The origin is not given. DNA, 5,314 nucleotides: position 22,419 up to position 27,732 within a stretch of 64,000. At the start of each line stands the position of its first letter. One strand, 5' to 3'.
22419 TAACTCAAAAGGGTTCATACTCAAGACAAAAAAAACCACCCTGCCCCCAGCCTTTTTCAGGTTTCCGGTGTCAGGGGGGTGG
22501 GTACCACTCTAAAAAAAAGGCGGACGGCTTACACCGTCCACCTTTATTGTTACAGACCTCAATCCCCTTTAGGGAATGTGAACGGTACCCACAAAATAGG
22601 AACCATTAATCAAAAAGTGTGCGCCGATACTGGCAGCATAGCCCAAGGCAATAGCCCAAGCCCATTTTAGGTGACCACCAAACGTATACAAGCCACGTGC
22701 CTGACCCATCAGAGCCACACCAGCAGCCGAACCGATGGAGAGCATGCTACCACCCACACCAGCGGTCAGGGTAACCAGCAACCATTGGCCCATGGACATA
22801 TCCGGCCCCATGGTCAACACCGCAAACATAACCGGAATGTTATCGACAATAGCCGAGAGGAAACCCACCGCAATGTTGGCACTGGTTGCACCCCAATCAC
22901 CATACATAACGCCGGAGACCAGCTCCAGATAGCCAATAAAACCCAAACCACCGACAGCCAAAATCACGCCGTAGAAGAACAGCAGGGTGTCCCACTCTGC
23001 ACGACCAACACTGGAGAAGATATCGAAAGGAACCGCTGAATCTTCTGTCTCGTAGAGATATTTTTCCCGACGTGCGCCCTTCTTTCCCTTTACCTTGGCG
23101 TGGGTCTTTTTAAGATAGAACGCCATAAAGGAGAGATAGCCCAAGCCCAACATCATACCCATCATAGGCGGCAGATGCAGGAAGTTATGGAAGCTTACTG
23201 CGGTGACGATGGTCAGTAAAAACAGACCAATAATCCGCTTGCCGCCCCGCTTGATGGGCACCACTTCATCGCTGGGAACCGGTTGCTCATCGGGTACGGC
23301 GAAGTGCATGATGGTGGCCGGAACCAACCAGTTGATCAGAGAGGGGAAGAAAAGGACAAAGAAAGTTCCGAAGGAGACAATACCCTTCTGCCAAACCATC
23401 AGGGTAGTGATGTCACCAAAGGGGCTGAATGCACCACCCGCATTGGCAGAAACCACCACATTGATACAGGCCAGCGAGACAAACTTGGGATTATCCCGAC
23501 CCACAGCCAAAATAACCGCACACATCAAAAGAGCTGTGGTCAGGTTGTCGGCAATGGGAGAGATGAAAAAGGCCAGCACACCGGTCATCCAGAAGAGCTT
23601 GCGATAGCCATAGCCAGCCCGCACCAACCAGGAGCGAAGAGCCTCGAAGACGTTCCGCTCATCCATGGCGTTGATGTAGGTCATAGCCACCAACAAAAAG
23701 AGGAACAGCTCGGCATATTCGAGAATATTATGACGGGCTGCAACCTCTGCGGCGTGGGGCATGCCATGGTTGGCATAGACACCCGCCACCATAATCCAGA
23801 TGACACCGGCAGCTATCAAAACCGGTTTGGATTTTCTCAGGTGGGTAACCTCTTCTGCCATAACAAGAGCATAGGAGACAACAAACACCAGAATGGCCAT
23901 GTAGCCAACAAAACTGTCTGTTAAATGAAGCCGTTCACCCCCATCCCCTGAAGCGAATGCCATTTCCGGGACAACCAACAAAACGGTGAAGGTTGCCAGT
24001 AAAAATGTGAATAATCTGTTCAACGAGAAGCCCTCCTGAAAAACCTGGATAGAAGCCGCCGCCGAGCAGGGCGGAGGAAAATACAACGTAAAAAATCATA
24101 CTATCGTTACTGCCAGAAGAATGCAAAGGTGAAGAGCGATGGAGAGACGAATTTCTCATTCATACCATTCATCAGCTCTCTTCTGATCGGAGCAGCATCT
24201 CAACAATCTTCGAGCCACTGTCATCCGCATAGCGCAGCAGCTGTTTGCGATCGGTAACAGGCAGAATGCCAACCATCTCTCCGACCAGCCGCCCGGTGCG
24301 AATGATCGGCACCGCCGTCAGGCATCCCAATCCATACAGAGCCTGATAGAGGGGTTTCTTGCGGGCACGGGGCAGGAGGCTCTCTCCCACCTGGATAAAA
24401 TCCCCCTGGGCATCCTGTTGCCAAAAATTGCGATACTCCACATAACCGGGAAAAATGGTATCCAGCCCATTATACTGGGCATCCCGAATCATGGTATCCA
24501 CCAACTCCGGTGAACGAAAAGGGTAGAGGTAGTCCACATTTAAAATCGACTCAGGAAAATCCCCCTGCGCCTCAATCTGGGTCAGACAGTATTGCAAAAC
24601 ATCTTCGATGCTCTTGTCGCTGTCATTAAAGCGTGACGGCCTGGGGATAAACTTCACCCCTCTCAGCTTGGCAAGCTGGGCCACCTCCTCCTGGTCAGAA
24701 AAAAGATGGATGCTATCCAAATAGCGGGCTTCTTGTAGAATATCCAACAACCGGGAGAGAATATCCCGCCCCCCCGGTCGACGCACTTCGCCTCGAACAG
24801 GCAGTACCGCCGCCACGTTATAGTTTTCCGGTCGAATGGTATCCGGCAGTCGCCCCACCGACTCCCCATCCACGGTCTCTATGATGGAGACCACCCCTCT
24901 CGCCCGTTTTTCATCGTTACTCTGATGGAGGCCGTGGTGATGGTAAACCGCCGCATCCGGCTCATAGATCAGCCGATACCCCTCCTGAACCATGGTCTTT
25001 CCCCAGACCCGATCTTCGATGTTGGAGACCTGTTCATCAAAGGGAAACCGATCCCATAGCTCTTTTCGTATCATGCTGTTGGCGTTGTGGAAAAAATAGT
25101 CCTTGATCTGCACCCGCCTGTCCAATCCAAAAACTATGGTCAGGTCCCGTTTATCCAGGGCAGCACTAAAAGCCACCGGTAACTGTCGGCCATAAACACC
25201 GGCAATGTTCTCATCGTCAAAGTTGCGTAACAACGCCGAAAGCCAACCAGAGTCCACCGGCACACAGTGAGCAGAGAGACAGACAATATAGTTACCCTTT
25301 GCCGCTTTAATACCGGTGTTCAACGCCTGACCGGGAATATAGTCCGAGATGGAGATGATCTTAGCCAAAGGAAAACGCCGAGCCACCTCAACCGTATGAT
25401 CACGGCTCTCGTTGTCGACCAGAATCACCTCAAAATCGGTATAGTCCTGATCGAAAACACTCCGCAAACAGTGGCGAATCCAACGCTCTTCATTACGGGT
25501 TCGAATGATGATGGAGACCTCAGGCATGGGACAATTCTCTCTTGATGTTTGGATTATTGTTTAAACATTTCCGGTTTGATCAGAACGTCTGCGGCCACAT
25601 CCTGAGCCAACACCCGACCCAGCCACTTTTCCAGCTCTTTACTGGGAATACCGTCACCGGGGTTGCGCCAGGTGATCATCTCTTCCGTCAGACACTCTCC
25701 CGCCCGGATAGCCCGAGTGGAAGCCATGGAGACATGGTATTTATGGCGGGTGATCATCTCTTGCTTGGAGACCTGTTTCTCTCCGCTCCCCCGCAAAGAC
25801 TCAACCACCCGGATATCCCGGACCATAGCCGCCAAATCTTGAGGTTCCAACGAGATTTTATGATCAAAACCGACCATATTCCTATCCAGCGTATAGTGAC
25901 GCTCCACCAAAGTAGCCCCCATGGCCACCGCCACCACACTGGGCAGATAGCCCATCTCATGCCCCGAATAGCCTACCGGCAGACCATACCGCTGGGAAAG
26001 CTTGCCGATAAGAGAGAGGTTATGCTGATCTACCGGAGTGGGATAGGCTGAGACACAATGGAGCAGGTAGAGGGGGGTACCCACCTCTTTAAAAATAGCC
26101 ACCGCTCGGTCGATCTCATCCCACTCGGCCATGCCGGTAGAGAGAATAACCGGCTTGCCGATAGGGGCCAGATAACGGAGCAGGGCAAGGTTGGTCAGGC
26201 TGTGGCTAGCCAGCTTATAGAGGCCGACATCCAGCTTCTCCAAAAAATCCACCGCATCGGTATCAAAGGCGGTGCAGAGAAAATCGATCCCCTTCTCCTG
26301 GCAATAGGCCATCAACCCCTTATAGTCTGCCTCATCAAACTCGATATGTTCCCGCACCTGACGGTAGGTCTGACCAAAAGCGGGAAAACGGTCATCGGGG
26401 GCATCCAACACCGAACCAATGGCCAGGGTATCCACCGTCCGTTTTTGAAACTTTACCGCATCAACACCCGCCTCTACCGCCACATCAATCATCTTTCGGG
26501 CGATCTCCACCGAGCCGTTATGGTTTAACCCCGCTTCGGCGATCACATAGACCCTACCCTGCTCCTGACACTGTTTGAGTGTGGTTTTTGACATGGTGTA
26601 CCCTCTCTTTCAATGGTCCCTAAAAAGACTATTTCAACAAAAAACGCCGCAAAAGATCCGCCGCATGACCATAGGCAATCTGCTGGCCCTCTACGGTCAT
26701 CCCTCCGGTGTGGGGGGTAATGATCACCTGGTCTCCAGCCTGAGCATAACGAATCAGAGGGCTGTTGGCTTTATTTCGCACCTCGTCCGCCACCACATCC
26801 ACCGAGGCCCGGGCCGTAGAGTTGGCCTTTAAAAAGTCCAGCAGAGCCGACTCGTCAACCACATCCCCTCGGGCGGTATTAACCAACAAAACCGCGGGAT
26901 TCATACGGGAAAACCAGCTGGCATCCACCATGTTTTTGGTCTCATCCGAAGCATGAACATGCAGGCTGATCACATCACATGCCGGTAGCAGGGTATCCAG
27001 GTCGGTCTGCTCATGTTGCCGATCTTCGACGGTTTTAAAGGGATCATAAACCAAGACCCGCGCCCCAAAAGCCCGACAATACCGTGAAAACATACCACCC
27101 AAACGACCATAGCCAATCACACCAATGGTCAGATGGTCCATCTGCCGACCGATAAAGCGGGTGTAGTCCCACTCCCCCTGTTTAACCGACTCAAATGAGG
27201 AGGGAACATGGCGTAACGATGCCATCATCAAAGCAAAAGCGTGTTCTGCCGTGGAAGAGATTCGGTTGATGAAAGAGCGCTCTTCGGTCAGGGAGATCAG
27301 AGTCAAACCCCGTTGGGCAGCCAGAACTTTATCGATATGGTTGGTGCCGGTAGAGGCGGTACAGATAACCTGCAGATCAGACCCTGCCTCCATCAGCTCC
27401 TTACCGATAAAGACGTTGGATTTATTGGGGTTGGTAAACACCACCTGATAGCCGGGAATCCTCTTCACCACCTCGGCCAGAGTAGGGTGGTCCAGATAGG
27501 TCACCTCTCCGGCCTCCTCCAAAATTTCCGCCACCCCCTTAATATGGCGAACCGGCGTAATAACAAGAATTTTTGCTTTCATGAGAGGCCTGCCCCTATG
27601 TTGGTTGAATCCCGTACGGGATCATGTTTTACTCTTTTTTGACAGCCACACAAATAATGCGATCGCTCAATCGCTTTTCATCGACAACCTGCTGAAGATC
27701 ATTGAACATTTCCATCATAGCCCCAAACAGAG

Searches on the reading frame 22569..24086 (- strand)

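Call 25: search_protein_families(library=pfam, proteins=[window:22569-24086:-], max_evalue=0.001)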
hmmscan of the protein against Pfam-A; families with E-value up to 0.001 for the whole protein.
window:22569-24086:- (505 aa): 1 family
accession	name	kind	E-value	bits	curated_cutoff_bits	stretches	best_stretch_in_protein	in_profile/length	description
PF03600.22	CitMHS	-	7.6e-33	114.4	31.9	2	75-313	4-233/336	Citrate transporter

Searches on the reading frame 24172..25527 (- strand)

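Call 25: search_protein_families(library=pfam, proteins=[window:24172-25527:-], max_evalue=0.001)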
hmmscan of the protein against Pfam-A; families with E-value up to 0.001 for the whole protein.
window:24172-25527:- (451 aa): 3 families
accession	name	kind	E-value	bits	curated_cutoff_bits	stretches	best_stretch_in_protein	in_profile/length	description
PF00535.33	Glycos_transf_2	-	1.1e-26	94.2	23.3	1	5-157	1-163/168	Glycosyl transferase family 2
PF13641.12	Glyco_tranf_2_3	-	1.5e-10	42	27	1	2-199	1-214/230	Glycosyltransferase like family 2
PF12804.13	NTP_transf_3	-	8.7e-06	26.4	27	0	252-433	22-144/160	MobA-like NTP transferase domain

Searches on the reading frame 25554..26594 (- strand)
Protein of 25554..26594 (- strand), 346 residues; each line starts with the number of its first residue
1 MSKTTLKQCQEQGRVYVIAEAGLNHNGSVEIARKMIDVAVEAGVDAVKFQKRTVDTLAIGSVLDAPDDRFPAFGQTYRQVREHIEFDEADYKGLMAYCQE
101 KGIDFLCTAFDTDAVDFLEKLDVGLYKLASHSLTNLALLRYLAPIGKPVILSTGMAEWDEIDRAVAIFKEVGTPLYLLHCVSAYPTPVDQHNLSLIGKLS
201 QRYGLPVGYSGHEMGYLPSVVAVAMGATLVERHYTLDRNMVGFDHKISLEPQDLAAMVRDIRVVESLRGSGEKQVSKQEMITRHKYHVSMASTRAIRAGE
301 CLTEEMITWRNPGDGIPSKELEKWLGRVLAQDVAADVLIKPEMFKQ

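Call 25: search_protein_families(library=pfam, proteins=[window:25554-26594:-], max_evalue=0.001)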
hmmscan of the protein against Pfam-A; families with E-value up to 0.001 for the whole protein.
window:25554-26594:- (346 aa): 2 families
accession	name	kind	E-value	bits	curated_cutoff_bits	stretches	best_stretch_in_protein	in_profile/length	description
PF03102.20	NeuB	-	2.2e-80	270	22.1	1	35-273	1-241/241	NeuB family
PF08666.17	SAF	-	1.9e-07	32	21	1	293-344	7-62/63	SAF domain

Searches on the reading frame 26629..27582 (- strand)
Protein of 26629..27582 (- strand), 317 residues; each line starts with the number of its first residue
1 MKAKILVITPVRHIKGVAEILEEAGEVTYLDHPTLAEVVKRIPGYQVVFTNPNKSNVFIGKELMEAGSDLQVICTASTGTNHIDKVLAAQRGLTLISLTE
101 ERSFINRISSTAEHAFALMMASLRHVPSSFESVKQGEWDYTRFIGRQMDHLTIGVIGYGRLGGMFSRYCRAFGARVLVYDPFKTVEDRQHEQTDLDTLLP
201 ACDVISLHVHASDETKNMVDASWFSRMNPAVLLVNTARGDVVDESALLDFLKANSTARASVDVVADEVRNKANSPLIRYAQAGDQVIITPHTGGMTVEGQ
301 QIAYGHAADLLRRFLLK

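Call 25: search_protein_families(library=pfam, proteins=[window:26629-27582:-], max_evalue=0.001)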
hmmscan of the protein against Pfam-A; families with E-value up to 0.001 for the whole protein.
window:26629-27582:- (317 aa): 3 families
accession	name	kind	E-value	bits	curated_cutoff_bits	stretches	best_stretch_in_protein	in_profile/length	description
PF02826.25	2-Hacid_dh_C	-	1e-45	155.8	25.1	1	116-293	1-178/178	D-isomer specific 2-hydroxyacid dehydrogenase, NAD binding domain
PF00389.36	2-Hacid_dh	-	3.9e-11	43.2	24.6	1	15-302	9-111/134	D-isomer specific 2-hydroxyacid dehydrogenase, catalytic domain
PF22660.2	RS_preATP-grasp-like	-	0.00099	19.9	27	0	152-183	3-34/98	Ribonucleotide synthetase preATP-grasp domain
